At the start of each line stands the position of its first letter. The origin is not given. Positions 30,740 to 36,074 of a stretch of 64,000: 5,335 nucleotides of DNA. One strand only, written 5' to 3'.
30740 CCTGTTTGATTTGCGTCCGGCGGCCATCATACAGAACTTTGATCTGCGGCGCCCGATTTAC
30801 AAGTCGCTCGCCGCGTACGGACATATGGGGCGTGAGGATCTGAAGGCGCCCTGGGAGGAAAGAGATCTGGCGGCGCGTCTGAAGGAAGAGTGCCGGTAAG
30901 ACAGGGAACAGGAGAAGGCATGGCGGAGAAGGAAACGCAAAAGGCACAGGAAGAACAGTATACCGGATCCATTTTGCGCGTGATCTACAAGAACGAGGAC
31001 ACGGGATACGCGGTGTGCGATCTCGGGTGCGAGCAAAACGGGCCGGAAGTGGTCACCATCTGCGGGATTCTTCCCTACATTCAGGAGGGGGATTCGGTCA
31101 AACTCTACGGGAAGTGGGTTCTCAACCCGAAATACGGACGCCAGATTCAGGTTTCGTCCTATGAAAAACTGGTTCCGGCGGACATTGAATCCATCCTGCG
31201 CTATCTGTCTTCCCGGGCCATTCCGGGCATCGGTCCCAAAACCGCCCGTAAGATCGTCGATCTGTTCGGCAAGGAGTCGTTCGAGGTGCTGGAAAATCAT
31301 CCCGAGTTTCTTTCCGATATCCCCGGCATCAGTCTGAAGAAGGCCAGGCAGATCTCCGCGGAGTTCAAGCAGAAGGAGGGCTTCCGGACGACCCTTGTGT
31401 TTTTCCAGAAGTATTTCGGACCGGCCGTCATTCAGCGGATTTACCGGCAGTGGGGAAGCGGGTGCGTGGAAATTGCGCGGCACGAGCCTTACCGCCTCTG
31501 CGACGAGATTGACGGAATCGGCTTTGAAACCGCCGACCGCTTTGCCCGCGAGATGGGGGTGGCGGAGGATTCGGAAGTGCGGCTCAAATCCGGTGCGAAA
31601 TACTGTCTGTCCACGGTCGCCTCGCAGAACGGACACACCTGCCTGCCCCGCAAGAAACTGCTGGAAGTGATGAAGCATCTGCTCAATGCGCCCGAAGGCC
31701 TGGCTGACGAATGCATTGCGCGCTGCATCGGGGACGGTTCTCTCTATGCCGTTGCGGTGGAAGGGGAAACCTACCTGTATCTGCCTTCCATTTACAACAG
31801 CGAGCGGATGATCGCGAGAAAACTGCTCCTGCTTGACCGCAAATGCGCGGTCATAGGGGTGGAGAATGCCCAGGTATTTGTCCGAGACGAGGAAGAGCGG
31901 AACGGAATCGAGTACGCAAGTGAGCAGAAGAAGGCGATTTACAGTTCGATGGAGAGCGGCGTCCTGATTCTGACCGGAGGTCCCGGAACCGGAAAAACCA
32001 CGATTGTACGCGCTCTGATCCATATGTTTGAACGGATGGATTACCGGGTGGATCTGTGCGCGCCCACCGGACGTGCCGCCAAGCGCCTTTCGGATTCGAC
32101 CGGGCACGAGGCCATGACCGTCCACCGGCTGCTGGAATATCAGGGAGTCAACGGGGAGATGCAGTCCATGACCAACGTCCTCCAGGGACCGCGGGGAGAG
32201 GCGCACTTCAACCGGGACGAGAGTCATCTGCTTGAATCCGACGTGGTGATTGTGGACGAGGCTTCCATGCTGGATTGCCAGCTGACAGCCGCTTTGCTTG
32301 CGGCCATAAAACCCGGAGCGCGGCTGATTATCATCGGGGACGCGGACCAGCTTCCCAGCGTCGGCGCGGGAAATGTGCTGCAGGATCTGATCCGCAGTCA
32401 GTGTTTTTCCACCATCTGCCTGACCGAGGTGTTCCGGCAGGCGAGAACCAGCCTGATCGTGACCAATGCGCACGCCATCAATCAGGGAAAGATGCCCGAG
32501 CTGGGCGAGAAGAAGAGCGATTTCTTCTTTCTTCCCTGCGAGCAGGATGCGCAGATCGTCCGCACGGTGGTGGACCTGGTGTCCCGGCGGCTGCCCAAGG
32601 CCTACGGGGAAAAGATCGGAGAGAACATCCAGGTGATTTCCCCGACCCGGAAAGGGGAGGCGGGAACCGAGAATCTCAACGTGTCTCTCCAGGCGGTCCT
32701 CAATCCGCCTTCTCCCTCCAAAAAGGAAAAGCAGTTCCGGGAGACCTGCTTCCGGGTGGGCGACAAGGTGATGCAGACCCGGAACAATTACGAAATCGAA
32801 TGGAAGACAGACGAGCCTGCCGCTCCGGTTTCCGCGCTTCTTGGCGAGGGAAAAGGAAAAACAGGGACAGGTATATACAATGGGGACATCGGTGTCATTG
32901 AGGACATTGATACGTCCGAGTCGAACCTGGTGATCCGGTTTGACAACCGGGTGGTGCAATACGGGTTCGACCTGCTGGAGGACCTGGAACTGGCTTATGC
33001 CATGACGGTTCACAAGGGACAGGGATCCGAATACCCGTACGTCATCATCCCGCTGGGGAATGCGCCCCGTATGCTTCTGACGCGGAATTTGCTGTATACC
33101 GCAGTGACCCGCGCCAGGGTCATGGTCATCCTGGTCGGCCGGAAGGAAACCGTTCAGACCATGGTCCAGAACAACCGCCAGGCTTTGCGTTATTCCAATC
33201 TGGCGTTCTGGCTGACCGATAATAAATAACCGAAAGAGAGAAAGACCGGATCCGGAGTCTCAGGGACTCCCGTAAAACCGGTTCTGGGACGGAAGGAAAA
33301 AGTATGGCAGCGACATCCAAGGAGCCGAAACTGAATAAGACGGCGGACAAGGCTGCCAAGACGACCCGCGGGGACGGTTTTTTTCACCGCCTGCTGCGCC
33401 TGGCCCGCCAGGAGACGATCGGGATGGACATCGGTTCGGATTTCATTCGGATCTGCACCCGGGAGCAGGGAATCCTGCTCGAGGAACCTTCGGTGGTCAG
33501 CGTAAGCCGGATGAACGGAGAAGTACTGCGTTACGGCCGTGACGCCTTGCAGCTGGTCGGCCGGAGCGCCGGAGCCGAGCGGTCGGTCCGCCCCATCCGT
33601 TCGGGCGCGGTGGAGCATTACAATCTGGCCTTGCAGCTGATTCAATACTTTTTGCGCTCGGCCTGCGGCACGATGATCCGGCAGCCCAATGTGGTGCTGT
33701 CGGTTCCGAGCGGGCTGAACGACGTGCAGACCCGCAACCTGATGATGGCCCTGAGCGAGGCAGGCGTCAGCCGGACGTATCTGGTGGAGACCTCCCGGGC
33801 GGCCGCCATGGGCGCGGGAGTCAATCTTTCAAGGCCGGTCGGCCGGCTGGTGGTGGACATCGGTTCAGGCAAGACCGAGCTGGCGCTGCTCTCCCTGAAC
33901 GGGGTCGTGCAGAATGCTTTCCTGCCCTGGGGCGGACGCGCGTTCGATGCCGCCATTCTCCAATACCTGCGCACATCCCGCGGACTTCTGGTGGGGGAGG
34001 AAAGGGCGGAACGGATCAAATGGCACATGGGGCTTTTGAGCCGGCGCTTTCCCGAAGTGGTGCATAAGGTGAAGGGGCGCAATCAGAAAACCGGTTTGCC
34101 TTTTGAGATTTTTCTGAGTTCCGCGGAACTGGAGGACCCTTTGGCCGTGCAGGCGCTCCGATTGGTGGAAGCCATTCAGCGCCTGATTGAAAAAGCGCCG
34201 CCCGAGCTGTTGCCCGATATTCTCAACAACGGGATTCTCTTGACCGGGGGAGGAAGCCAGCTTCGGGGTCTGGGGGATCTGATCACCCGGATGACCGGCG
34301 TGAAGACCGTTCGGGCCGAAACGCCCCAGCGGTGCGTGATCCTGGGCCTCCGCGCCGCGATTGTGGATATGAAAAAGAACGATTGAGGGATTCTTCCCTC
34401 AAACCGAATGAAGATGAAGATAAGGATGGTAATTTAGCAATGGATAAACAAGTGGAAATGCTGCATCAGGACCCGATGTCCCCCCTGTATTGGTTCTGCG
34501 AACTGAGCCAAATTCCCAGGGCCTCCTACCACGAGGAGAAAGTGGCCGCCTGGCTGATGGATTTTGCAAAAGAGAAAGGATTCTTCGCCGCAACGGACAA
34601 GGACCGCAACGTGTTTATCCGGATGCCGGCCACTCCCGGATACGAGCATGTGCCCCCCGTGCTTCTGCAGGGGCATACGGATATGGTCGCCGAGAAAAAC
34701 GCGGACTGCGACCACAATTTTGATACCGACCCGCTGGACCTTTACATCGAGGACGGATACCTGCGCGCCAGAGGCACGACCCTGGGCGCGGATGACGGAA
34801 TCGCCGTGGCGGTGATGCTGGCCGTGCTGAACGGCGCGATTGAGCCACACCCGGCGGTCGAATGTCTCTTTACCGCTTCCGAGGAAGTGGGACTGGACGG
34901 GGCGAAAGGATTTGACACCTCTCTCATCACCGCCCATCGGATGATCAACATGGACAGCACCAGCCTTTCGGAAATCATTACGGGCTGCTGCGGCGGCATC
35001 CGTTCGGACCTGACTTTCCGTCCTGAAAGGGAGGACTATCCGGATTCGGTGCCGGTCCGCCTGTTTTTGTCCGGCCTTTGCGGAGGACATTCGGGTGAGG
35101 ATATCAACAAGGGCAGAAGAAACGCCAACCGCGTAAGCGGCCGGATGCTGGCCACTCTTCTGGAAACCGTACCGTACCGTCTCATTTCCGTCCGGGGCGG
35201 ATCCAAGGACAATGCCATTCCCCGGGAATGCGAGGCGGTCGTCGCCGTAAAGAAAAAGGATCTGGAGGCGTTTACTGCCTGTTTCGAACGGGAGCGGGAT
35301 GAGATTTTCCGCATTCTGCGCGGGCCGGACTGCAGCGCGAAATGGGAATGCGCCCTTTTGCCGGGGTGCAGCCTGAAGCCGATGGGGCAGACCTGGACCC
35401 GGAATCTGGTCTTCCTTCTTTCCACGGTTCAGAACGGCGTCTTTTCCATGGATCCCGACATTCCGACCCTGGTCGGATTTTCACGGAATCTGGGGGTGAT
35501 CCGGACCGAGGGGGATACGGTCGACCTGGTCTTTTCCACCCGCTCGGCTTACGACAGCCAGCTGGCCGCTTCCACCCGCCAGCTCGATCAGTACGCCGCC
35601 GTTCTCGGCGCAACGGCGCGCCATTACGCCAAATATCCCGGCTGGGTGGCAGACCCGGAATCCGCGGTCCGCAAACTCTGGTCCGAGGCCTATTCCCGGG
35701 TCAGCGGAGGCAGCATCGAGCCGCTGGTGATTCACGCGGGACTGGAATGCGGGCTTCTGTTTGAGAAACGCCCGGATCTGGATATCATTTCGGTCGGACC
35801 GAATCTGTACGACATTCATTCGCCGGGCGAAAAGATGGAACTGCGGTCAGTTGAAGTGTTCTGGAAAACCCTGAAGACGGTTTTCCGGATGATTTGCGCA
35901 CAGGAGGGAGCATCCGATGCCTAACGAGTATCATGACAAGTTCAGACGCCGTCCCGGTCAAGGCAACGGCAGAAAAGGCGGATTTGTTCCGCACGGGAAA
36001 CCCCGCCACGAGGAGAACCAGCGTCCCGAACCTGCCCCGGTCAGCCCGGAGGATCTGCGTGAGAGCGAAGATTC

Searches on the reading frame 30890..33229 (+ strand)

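Call 68: search_protein_families(library=pfam, proteins=[window:30890-33229:+], max_evalue=0.00001)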
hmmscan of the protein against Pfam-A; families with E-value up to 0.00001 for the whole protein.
window:30890-33229:+ (779 aa): 11 families
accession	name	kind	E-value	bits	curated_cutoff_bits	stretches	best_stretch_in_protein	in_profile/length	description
PF13604.12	AAA_30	-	8.7e-43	146.7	27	1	342-537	2-175/191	AAA domain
PF13245.12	AAA_19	-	2.1e-40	138.4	25.1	1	346-492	1-133/134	AAA domain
PF14490.11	HHH_RecD2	-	4.8e-33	113.4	27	1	162-251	2-92/92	ATP-dependent RecD2 DNA helicase HHH domain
PF18335.7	SH3_13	-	1.6e-23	82.6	41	1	596-684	1-65/65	ATP-dependent RecD-like DNA helicase SH3 domain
PF23139.1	OB_YrrC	-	1e-21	77.1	27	1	22-96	2-76/76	ATP-dependent DNA helicase YrrC, OB-fold domain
PF13538.12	UvrD_C_2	-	8.9e-17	61.1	27.4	1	701-749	1-52/52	UvrD-like helicase C-terminal domain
PF01443.25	Viral_helicase1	-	1.3e-12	48.5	21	0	360-526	2-138/228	Viral superfamily 1 RNA helicase core domain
PF13086.12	AAA_11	-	4.4e-12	46.8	27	0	344-397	4-65/257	AAA domain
PF14520.12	HHH_5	-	2.2e-10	41.3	27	1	111-160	7-56/57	Helix-hairpin-helix domain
PF00633.29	HHH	-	2.8e-07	30.5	24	0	91-124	2-29/30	Helix-hairpin-helix motif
PF05127.21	NAT10_TcmA_helicase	-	2.7e-06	27.8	22.7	1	360-471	1-111/176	RNA cytidine acetyltransferase NAT10/TcmA, helicase domain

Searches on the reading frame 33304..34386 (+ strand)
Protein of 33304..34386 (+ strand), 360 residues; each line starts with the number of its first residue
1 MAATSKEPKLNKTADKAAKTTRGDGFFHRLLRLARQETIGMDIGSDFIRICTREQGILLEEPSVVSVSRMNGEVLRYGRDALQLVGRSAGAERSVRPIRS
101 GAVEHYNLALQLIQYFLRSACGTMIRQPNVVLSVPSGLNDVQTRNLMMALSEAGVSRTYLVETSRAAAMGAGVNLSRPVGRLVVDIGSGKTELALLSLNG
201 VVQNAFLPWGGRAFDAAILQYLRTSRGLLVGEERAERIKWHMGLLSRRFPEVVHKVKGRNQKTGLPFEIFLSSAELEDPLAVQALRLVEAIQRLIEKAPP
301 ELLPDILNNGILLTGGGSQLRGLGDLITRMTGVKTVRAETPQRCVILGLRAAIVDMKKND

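Call 68: search_protein_families(library=pfam, proteins=[window:33304-34386:+], max_evalue=0.00001)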
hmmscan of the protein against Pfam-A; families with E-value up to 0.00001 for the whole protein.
window:33304-34386:+ (360 aa): 4 families
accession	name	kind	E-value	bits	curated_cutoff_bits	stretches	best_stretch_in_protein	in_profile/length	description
PF06723.19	MreB_Mbl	-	1.3e-82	277.7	27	1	37-358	2-324/327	MreB/Mbl protein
PF14450.12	FtsA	-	2.1e-10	41.5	31.8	1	183-342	2-113/127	Cell division protein FtsA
PF00012.26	HSP70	-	5.7e-07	28.6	20.6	1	129-224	135-236/599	Hsp70 protein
PF00022.25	Actin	-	4.5e-06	26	27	0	93-224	60-189/410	Actin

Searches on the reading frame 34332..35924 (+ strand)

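Call 68: search_protein_families(library=pfam, proteins=[window:34332-35924:+], max_evalue=0.00001)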
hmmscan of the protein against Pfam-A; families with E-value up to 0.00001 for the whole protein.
window:34332-35924:+ (530 aa): 2 families
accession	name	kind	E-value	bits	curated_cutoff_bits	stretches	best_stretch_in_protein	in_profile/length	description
PF01546.33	Peptidase_M20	-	8.7e-12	45.8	24.6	1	111-516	1-202/206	Peptidase family M20/M25/M40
PF07687.19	M20_dimer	-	2.6e-07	31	21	1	247-319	4-93/107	Peptidase dimerisation domain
